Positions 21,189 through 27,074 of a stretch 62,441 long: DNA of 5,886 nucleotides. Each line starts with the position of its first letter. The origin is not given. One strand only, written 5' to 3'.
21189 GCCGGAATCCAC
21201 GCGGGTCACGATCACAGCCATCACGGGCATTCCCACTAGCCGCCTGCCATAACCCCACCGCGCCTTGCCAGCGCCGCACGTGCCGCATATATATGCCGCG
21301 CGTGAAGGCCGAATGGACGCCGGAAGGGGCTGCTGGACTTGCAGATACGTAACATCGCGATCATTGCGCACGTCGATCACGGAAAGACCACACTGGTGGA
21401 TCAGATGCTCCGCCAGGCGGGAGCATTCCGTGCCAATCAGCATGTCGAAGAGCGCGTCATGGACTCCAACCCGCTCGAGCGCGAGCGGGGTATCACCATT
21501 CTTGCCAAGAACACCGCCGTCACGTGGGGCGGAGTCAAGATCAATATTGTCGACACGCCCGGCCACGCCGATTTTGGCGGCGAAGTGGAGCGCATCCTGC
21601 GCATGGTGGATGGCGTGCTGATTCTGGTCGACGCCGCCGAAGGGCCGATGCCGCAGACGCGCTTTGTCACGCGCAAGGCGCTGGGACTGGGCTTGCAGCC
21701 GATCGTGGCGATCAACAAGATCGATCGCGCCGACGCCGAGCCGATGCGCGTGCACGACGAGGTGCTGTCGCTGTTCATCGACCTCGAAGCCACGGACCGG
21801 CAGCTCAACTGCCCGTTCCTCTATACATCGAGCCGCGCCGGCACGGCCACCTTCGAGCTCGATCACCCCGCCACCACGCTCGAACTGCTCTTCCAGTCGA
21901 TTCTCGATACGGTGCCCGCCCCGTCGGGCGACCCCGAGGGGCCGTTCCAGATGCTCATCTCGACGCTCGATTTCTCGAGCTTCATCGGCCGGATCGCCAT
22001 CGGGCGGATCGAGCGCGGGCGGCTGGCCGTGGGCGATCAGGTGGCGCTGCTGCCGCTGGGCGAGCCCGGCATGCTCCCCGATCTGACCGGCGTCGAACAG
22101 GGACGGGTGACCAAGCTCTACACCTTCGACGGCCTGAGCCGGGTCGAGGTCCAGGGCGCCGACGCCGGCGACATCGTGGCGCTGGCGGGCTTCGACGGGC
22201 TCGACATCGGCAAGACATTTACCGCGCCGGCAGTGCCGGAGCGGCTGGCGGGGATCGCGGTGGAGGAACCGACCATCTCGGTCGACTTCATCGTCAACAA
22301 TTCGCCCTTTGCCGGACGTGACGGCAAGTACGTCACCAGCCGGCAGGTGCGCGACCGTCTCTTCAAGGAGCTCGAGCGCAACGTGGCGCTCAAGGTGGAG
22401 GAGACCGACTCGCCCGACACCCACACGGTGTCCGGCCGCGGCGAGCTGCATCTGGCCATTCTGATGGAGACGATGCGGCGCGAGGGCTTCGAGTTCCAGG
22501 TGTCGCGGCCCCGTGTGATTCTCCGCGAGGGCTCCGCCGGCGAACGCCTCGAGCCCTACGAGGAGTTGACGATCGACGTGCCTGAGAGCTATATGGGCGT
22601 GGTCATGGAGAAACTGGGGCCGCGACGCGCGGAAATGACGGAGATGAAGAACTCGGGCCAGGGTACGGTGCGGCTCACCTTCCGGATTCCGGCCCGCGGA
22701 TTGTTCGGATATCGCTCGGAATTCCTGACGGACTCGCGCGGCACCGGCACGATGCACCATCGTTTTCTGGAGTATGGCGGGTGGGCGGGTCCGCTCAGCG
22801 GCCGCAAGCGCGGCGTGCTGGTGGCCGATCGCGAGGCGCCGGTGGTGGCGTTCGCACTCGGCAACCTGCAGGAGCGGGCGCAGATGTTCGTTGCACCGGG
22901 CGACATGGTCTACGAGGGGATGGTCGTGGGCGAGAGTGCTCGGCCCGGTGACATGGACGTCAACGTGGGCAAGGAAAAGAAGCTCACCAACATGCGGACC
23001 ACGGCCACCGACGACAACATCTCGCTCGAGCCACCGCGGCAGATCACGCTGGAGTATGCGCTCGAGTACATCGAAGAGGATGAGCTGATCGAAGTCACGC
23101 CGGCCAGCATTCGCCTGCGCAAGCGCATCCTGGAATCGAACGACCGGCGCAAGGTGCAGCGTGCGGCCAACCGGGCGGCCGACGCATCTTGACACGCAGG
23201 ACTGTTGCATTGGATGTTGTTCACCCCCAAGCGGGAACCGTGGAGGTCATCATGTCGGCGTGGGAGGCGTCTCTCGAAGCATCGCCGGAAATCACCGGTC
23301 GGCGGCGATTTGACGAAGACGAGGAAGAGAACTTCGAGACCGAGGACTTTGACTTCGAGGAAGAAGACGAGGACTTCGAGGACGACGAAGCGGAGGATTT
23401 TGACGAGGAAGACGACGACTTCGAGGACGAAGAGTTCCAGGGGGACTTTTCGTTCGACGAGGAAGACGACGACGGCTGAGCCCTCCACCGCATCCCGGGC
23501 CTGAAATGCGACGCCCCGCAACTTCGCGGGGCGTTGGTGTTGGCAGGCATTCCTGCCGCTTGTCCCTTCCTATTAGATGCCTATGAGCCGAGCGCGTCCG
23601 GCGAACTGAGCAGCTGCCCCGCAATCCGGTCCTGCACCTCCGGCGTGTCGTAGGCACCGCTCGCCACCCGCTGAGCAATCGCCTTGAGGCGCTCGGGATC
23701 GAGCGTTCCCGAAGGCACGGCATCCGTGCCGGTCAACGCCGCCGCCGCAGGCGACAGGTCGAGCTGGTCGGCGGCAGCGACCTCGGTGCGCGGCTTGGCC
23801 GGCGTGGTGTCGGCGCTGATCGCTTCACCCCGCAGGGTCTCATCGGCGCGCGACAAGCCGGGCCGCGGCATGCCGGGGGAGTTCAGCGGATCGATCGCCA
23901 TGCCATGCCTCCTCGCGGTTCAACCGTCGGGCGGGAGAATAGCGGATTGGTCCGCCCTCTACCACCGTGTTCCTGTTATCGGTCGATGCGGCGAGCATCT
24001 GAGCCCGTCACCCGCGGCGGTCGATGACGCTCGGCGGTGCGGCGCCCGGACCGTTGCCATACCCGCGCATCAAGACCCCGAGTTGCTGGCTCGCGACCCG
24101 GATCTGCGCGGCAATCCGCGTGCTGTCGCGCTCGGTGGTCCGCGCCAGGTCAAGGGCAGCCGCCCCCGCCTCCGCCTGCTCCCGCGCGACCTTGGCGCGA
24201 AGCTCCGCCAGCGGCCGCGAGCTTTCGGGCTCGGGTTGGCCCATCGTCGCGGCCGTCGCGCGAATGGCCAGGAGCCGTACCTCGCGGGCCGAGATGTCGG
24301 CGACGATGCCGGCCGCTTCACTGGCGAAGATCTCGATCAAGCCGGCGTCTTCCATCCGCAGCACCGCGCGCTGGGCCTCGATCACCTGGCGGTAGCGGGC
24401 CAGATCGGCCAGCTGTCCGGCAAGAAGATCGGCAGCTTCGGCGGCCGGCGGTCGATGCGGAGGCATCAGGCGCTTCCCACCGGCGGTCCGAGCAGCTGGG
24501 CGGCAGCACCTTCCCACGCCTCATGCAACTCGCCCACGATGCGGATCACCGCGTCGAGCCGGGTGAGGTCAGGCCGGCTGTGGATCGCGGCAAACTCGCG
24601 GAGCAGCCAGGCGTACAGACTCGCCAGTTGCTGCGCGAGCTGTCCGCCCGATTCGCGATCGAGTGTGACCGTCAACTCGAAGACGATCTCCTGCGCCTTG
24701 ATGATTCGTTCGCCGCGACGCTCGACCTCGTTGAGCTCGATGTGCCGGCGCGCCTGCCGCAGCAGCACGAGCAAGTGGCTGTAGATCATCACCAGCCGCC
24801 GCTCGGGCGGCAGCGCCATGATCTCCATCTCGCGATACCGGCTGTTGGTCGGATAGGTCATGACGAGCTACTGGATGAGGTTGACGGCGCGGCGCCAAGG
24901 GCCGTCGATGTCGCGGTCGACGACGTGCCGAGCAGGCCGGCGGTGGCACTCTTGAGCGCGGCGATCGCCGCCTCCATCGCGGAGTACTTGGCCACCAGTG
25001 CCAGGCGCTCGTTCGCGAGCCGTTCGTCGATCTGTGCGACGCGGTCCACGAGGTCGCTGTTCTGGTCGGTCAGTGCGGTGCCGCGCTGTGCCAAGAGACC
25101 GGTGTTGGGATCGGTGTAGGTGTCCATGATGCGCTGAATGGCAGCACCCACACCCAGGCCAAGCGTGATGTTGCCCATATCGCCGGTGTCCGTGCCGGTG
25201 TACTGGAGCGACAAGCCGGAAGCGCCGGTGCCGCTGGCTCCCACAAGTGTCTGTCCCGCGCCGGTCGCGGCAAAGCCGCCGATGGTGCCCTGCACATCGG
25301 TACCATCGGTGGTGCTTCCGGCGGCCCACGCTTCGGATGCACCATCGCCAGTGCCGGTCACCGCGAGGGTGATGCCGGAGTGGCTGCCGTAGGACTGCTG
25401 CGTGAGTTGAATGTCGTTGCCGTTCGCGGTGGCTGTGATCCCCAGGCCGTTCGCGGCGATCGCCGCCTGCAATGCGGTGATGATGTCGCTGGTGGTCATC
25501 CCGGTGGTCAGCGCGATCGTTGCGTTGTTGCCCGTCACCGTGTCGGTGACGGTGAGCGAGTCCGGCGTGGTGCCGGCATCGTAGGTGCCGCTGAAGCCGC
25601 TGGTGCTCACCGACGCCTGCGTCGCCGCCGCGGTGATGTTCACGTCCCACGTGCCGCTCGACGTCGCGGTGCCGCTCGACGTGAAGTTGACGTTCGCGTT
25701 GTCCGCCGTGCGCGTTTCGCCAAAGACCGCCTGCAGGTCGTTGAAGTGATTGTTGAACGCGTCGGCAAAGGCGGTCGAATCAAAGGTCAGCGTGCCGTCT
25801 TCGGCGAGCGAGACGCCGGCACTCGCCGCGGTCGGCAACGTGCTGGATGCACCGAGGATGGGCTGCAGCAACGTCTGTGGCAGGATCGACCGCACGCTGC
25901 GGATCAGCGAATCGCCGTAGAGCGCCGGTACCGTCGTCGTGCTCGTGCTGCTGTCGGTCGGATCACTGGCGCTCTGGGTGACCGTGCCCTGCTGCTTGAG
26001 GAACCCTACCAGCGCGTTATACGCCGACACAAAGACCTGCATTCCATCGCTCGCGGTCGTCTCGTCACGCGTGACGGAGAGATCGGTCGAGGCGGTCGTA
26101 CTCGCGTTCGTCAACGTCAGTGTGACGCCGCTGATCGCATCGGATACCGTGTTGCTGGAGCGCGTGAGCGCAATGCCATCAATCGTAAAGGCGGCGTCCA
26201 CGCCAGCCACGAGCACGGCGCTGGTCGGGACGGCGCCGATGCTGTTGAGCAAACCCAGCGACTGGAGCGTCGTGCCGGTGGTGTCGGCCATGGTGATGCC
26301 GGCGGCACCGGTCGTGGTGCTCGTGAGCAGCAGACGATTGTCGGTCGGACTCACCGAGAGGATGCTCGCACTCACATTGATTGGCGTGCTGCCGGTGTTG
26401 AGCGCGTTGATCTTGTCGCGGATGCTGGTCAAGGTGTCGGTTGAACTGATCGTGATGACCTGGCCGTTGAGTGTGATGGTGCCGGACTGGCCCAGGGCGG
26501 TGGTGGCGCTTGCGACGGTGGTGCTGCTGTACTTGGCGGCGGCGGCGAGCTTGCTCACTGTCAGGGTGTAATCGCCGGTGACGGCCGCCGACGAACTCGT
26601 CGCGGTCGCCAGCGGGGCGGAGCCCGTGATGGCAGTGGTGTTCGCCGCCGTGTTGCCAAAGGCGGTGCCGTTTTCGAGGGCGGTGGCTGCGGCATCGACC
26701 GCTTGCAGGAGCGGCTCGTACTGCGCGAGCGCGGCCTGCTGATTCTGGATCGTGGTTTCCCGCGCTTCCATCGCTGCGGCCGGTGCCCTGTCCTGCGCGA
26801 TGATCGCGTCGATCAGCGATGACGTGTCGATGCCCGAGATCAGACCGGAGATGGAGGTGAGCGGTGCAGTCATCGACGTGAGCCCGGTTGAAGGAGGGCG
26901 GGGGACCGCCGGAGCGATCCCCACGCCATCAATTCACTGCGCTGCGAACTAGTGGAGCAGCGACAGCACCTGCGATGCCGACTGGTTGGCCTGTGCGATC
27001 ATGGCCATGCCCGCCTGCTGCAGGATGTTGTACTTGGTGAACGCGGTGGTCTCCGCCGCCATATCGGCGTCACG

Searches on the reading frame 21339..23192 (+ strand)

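Call 70: search_protein_families(library=pfam, proteins=[window:21339-23192:+], max_evalue=0.00001)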
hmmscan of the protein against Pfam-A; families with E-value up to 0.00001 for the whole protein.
window:21339-23192:+ (617 aa): 5 families
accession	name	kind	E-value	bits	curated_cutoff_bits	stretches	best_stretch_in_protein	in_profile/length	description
PF00009.33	GTP_EFTU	-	1.9e-54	184.5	26.5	1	2-172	2-176/188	Elongation factor Tu GTP binding domain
PF21018.2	BipA_C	-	1e-43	148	23.8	1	491-599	1-109/110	TypA/BipA C-terminal domain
PF00679.30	EFG_C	-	1.6e-23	83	27.9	1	404-483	3-82/89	Elongation factor G C-terminus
PF03144.31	GTP_EFTU_D2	-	1.2e-12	48.6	30.3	1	217-295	1-73/73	Elongation factor Tu domain 2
PF22042.2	EF-G_D2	-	9.9e-06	26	27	0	208-295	7-82/84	Elongation factor G domain 2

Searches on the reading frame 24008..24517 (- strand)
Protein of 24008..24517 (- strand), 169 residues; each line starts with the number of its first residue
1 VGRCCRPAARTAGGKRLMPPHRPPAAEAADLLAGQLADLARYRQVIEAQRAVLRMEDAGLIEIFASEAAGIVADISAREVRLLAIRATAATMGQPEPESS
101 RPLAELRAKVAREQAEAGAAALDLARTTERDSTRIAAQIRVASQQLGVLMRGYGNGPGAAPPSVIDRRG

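Call 42: search_protein_families(library=pfam, proteins=[window:24008-24517:-], max_evalue=0.01)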
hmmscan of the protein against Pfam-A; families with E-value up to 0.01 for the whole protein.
window:24008-24517:- (169 aa): 1 family
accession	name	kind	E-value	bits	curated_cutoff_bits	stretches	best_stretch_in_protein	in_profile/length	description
PF19183.5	DUF5865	-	0.0029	17.9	26.1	1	25-150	27-149/210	Family of unknown function (DUF5865)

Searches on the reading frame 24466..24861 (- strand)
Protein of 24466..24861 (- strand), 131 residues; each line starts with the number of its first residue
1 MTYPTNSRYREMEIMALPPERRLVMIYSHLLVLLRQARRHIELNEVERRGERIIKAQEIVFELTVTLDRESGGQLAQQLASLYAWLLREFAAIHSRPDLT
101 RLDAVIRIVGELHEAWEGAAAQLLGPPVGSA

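Call 42: search_protein_families(library=pfam, proteins=[window:24466-24861:-], max_evalue=0.01)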
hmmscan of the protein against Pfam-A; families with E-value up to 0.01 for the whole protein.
window:24466-24861:- (131 aa): 1 family
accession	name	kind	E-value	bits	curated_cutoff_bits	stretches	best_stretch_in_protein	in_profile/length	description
PF02561.19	FliS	-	2.5e-27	95.8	26.7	1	7-119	2-114/115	Flagellar protein FliS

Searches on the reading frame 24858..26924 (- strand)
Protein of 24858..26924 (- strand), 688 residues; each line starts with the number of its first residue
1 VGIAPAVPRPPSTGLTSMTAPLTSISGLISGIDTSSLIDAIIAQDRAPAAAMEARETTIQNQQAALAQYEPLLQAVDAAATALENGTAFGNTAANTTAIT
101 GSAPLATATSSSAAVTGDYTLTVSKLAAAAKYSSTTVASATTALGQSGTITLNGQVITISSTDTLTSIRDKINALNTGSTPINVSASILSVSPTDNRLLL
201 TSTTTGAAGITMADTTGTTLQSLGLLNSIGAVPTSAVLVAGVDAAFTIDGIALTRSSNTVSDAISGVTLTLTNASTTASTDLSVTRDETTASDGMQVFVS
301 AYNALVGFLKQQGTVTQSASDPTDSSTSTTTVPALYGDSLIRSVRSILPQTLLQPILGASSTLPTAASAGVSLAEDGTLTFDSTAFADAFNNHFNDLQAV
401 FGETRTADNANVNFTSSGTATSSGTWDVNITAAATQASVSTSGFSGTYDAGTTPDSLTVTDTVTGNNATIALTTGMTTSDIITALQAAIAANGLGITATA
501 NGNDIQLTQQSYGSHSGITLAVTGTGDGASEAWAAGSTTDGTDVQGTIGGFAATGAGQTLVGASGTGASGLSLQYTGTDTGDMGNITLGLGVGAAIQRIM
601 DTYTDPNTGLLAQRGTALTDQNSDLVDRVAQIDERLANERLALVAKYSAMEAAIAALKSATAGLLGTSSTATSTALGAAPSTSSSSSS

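Call 42: search_protein_families(library=pfam, proteins=[window:24858-26924:-], max_evalue=0.01)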
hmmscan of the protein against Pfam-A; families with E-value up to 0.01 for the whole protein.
window:24858-26924:- (688 aa): 2 families
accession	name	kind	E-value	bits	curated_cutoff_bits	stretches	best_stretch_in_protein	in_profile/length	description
PF07195.17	FliD_C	-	4.1e-37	128.3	25.4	2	242-419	2-174/236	Flagellar hook-associated protein 2 C-terminus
PF02465.23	FliD_N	-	1.8e-14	54.6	24.8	1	30-129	1-96/97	Flagellar hook-associated protein 2 N-terminus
